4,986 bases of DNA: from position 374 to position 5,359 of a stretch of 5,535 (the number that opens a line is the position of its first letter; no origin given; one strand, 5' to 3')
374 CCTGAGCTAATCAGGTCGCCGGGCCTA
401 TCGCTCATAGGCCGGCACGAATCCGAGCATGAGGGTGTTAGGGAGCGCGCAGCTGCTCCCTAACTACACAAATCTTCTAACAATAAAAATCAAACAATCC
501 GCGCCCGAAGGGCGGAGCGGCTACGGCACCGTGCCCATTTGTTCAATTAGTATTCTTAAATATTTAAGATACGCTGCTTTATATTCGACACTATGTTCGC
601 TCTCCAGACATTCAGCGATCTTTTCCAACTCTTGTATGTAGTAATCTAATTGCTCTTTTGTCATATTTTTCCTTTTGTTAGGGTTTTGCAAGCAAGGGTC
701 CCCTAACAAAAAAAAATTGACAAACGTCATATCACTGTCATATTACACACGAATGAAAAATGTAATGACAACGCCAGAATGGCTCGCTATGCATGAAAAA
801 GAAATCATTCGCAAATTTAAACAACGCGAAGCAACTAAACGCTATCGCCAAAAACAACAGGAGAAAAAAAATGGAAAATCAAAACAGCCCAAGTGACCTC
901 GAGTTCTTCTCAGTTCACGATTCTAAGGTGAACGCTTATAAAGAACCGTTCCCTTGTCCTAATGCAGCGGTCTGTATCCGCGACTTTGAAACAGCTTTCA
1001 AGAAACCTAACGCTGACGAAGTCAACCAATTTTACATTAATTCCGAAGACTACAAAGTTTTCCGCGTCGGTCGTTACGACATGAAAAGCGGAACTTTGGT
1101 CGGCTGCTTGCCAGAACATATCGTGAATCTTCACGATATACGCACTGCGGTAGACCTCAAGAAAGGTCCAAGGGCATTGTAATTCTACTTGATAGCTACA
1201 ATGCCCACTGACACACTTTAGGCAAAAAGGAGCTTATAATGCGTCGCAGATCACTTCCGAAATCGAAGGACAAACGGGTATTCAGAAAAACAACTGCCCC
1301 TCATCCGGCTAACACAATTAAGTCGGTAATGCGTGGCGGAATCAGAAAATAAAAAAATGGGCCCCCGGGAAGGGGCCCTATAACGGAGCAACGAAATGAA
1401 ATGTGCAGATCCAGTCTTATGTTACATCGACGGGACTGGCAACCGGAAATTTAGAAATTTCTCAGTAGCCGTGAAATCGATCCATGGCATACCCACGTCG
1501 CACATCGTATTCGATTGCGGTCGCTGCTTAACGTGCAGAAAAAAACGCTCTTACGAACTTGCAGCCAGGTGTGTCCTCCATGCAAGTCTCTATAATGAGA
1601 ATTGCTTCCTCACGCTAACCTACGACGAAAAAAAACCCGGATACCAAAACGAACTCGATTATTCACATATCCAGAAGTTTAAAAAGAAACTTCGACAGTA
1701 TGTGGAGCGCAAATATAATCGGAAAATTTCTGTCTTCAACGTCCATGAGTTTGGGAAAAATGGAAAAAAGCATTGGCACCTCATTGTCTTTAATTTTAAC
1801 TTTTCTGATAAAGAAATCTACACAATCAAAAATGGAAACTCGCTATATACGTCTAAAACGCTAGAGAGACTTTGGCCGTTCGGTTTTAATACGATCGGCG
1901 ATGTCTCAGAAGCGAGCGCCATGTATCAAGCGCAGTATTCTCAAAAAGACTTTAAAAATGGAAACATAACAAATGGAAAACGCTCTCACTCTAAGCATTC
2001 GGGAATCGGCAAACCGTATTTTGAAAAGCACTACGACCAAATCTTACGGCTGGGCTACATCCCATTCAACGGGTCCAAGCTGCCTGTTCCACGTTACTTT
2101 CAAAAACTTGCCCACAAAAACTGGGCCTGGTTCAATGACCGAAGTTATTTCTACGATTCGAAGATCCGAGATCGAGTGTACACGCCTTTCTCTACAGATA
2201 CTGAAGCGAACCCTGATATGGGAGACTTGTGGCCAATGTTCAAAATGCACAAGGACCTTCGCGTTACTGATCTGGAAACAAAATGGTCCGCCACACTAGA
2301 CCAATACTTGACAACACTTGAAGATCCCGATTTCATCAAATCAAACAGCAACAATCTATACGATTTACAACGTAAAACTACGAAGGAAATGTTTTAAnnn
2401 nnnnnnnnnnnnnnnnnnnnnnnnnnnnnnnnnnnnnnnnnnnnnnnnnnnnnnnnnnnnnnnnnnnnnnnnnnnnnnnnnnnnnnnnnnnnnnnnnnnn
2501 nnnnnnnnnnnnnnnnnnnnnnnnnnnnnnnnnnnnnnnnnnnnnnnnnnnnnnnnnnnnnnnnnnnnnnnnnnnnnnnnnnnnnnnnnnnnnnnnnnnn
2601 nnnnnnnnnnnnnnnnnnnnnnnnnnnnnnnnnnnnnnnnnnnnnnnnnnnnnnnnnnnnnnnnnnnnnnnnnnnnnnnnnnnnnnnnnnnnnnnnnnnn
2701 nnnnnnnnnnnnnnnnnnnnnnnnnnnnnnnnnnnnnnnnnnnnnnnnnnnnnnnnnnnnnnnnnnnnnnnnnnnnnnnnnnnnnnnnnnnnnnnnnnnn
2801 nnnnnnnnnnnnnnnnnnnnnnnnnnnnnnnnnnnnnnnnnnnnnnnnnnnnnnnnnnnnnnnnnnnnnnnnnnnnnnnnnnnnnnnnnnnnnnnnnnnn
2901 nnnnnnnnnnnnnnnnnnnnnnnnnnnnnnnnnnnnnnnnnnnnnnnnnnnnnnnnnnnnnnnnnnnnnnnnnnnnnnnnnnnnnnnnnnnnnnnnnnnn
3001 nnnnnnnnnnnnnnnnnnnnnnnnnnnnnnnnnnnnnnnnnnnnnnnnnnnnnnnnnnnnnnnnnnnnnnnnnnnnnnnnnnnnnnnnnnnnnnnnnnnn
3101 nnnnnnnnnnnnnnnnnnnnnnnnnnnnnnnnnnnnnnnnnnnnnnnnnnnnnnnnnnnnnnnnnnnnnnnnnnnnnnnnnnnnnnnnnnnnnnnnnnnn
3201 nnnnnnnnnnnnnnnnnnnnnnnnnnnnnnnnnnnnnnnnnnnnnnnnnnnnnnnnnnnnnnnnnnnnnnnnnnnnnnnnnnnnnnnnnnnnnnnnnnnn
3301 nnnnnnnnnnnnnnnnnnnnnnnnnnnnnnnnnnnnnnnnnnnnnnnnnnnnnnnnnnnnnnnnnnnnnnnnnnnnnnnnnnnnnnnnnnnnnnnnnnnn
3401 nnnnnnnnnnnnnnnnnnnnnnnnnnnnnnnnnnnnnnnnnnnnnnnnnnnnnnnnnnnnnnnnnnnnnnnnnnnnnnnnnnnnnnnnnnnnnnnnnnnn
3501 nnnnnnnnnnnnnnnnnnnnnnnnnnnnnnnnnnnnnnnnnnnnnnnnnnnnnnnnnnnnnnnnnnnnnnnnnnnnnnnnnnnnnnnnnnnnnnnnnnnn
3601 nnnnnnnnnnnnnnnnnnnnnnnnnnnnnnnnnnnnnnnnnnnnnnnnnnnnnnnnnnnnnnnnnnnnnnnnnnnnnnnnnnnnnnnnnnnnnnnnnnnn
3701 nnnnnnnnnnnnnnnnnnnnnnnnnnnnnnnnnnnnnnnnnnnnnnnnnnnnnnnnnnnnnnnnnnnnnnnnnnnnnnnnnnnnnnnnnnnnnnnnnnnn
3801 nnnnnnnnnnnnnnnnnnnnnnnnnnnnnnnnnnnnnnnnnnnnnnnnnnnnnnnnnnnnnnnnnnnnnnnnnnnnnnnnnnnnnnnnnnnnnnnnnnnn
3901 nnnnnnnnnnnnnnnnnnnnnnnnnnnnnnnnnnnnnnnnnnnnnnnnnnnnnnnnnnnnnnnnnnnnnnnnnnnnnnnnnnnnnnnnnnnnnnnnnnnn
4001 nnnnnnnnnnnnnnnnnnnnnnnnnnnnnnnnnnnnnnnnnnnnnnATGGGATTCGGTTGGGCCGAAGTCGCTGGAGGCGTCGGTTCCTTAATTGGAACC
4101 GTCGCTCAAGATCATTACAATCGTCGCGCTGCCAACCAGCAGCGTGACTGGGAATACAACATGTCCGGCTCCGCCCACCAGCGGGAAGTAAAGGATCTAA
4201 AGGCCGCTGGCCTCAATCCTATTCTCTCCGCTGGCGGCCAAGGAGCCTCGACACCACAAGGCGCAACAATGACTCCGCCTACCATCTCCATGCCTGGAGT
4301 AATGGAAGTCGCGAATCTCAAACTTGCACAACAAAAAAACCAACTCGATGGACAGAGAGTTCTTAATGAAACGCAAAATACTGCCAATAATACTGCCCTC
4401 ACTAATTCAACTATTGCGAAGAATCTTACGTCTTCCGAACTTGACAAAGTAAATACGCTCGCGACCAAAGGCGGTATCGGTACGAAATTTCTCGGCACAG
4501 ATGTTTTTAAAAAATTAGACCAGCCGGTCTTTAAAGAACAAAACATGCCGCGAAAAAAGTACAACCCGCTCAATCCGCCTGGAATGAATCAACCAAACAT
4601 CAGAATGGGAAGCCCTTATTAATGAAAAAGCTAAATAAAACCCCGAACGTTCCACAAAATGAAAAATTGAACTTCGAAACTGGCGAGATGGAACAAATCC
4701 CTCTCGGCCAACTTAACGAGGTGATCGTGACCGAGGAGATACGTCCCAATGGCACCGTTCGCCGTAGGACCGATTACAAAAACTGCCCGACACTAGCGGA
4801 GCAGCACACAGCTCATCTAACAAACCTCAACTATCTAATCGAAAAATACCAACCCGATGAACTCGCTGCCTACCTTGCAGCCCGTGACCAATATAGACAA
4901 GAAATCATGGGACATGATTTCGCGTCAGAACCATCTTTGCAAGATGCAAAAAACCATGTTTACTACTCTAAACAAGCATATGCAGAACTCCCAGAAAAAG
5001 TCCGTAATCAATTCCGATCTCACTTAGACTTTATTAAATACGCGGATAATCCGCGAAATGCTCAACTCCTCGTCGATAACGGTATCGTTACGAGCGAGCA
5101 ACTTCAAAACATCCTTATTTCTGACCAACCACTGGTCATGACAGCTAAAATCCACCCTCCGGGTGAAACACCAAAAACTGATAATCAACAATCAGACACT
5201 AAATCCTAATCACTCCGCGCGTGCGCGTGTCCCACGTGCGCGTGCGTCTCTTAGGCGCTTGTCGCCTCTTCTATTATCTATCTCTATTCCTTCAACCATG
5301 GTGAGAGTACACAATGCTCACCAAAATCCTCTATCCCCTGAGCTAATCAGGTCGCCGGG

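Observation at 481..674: Antisense minigene: a possible ambisense microvirus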

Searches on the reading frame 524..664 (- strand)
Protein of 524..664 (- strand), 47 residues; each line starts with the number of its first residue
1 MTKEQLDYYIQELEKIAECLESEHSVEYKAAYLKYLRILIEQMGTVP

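Call 32: search_protein_families(library=phrogs, proteins=[window:524-664:-], max_evalue=1)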
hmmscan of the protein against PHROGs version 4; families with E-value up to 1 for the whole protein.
seq(47 aa): 2 families
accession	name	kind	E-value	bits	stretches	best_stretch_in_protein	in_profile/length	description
phrog_75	-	connector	0.1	13.6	0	23-43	35-55/73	head-tail adaptor Ad1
phrog_26424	-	unknown function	0.25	12.3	1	1-34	39-71/77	-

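Call 33: search_protein_families(library=pfam, proteins=[window:524-664:-], max_evalue=1)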
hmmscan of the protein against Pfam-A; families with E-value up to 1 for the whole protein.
seq(47 aa): 3 families
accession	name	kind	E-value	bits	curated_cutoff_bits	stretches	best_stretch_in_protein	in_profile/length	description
PF20682.3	Hanta_Gc_C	-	0.074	13.2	28.5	1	1-46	110-155/229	Hantavirus glycoprotein Gc, C-terminal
PF02831.20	gpW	-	0.13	12.5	22.5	0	3-19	39-55/66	gpW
PF24085.1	DUF7370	-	0.17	12.7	27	1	5-42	22-59/124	Family of unknown function (DUF7370)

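Call 37: find_homologous_proteins(query=A1, max_evalue=1)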
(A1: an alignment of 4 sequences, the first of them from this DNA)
Query A1 (4 sequences) (47 aa, profile of the alignment): 4 proteins with E <= 1 among 97 candidates.
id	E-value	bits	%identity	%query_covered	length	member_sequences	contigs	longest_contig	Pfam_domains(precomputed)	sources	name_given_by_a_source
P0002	1.3e-17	82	-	-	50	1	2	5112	-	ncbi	-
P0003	5.0e-17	80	50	17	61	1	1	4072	-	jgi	-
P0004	5.4e-17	80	-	-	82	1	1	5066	-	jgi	-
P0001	2.4e-10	59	100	100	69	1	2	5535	-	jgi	-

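Call 45: search_protein_representatives(protein=window:524-664:-)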
Query: 47 residues. Proteins with E-value up to 0.001 (for the whole library): 3; up to 1e-10: 1; up to 1e-30: 0. The best 3 are listed.
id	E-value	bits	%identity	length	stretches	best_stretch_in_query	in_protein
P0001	3.0e-22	91.6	100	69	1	1-47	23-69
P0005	1.1e-05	40.8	45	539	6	16-37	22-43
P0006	1.3e-05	40.6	30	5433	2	5-37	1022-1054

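Call 58: predict_structure(protein=window:524-664:-)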
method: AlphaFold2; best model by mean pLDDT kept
length: 47 residues; sequences in the alignment: 1
mean_pLDDT: 87.2   pTM: 0.63
mean pLDDT of the five models: 87.2, 83.6, 77.2, 77.0, 74.2
residues with pLDDT >= 90: 25; 70-90: 18; 50-70: 4; < 50: 0
segments of 3 or more residues with pLDDT < 50: none
pLDDT, mean of each block of 10 residues (from residue 1): 91 93 86 92 69
secondary structure, 60 per line:
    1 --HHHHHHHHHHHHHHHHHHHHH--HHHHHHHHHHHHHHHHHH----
elements in order: H3-23 H26-43

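Call 64: fold_search(model_id=the predicted structure, library=pdb)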
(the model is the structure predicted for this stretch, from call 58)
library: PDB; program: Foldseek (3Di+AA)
matches with E <= 10: 37; with E <= 0.001: 0
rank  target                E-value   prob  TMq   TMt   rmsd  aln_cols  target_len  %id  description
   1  6yse_MODEL_1_A        4.1e+00  0.38  0.65  0.66   2.6        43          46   12  Gp4 from the Pseudomonas phage LUZ24 (released 2021-05-12)
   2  5j0j_C                4.4e+00  0.51  0.69  0.48   1.3        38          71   26  De novo design of protein homo-oligomers with modular hydrogen bond network-mediated specificity (released 2016-05-25)
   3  5j0j_A                4.7e+00  0.41  0.67  0.48   1.5        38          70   26  De novo design of protein homo-oligomers with modular hydrogen bond network-mediated specificity (released 2016-05-25)
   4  4h63_K                5.1e+00  0.08  0.43  0.25   8.3        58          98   16  Structure of the Schizosaccharomyces pombe Mediator head module (released 2012-10-31)
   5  5j0j_B                5.8e+00  0.35  0.68  0.49   1.4        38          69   26  De novo design of protein homo-oligomers with modular hydrogen bond network-mediated specificity (released 2016-05-25)
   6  8iw0_C                5.8e+00  0.07  0.40  0.24   5.8        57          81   28  Crystal structure of the KANK1/liprin-beta1 complex (released 2023-11-08)
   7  4fi5                  6.2e+00  0.35  0.71  0.50   1.3        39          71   13  Crystal structure of the N-terminal domain of Hantaan virus strain 76-118 nucleoprotein (released 2012-06-20)
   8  8glt_0                6.2e+00  0.16  0.54  0.10   2.4        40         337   20  Backbone model of de novo-designed chlorophyll-binding nanocage O32-15 (released 2024-03-27)
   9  6o0i_MODEL_1_A        7.1e+00  0.30  0.71  0.39   1.7        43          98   26  NMR ensemble of computationally designed protein XAA (released 2020-04-22)
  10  8fbn_A                7.1e+00  0.25  0.63  0.15   1.4        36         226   28  Improving the secretion of designed protein assemblies through negative design of cryptic transmembrane domains (released 2023-03-22)
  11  4ksa_B                7.1e+00  0.23  0.50  0.06   1.0        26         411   23  Crystal Structure of Malonyl-CoA decarboxylase from Rhodopseudomonas palustris, Northeast Structural Genomics Consorti (released 2013-06-19)
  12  8edo_B                7.1e+00  0.21  0.64  0.10   2.4        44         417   14  Cryo-EM structure of the full-length human NF1 dimer (released 2023-09-20)
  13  6rmu_C                7.5e+00  0.21  0.56  0.44   1.3        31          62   13  Crystal structure of disulphide-linked human C3d dimer in complex with Staphylococcus aureus complement subversion pro (released 2020-11-18)
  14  2lpz_MODEL_1_A        8.1e+00  0.25  0.64  0.40   1.5        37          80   16  Atomic model of the Type-III Secretion System Needle (released 2012-05-16)
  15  4ksa_D                8.1e+00  0.21  0.49  0.06   1.1        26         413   23  Crystal Structure of Malonyl-CoA decarboxylase from Rhodopseudomonas palustris, Northeast Structural Genomics Consorti (released 2013-06-19)
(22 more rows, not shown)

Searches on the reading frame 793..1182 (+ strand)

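Call 5: search_protein_families(library=pfam, proteins=[window:793-1182:+], max_evalue=0.1)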
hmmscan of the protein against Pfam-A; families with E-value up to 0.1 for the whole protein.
window:793-1182:+ (129 aa): 1 family
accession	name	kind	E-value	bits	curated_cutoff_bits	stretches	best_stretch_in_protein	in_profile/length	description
PF20577.3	Phage_ORF5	-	2.3e-18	66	27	1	39-114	2-74/75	Phage ORF5 protein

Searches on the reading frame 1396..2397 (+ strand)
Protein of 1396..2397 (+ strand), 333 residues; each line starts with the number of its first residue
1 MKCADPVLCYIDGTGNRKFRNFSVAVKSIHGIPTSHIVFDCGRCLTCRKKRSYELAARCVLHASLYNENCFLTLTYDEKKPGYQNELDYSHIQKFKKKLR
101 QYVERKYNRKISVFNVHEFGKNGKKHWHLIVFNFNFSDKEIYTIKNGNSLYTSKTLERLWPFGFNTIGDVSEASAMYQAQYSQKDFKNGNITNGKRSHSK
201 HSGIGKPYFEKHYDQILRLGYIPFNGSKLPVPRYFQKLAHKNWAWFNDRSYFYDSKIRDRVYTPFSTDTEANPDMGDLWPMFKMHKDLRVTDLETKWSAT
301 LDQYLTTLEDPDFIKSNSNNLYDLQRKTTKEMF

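Call 5: search_protein_families(library=pfam, proteins=[window:1396-2397:+], max_evalue=0.1)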
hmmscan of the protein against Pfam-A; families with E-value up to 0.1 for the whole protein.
window:1396-2397:+ (333 aa): 2 families
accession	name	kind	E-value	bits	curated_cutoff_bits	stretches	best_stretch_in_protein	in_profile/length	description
PF23343.2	REP_ORF2-G2P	-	7.1e-21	74.8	27.8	1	69-185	1-98/99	Replication-associated protein ORF2/G2P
PF03717.20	PBP_dimer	-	0.0018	19.1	24.4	1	89-218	41-159/180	Penicillin-binding Protein dimerisation domain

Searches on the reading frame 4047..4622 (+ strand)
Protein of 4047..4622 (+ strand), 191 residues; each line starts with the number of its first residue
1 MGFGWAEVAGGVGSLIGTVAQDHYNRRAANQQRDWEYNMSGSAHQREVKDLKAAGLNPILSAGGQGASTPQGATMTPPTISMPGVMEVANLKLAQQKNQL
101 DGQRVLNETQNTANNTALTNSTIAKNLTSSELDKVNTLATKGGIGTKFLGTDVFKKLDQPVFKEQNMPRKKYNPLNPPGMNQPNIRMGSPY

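Call 5: search_protein_families(library=pfam, proteins=[window:4047-4622:+], max_evalue=0.1)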
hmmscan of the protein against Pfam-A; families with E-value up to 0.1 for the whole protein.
window:4047-4622:+ (191 aa): 1 family
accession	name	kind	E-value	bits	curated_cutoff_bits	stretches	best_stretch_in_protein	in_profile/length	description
PF17660.6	BTRD1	-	0.068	13.5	23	0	37-60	8-31/50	Polyglycine hydrolase-like, structural repeat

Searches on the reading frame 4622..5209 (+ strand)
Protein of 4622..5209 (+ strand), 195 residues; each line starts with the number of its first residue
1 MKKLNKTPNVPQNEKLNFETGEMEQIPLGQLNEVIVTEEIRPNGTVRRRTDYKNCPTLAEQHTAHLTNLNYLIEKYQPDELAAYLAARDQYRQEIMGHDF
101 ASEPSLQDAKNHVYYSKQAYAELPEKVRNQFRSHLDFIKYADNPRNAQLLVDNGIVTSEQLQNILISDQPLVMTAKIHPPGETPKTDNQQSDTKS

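Call 5: search_protein_families(library=pfam, proteins=[window:4622-5209:+], max_evalue=0.1)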
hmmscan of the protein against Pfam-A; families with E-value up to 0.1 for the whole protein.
window:4622-5209:+ (195 aa): 1 family
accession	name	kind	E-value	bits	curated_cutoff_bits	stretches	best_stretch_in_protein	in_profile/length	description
PF09675.16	Chlamy_scaf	-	1.3e-10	42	25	1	48-153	7-113/134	Chlamydia-phage Chp2 scaffold (Chlamy_scaf)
